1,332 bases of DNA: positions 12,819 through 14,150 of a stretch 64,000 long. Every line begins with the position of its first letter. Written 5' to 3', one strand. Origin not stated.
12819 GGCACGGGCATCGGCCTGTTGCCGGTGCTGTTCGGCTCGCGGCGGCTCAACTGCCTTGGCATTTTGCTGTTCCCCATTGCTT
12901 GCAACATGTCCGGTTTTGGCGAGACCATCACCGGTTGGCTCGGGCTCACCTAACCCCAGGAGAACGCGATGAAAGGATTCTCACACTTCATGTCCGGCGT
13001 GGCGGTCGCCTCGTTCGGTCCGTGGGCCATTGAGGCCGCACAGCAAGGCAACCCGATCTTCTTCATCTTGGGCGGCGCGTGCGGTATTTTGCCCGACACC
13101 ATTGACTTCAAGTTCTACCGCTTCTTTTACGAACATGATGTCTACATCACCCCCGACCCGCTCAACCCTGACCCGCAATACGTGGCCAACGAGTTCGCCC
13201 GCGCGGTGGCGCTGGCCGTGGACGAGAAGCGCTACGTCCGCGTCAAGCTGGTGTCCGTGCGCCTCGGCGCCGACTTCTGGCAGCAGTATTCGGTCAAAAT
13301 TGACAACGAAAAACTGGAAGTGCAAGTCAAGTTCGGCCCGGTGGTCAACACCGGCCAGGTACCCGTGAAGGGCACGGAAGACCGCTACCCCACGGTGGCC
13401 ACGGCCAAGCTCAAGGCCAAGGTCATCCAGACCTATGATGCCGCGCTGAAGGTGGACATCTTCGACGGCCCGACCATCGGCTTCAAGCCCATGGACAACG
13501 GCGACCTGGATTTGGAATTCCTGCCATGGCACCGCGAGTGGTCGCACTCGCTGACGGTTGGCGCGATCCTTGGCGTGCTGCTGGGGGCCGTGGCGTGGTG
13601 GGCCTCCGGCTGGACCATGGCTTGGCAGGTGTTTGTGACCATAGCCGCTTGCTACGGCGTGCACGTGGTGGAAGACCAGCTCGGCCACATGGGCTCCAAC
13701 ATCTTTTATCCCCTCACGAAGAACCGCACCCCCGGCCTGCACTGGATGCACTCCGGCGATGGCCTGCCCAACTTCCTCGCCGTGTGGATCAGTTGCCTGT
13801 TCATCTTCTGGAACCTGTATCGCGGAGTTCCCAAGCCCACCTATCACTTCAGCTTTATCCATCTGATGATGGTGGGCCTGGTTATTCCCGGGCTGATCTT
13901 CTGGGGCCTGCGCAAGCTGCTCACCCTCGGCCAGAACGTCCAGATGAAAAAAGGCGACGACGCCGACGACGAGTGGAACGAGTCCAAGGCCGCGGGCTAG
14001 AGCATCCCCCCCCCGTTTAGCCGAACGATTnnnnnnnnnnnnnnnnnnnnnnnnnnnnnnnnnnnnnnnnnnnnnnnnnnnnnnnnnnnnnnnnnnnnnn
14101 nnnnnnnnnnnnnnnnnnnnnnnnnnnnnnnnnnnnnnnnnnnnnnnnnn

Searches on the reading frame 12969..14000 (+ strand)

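Call 67: search_protein_families(library=pfam, proteins=[window:12969-14000:+], max_evalue=0.001)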
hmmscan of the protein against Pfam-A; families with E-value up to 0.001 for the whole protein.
window:12969-14000:+ (343 aa): 1 family
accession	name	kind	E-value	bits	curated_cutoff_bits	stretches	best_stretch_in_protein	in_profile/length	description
PF04307.19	YdjM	-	8.7e-15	55.1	29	1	184-280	55-167/176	YdjM inner membrane protein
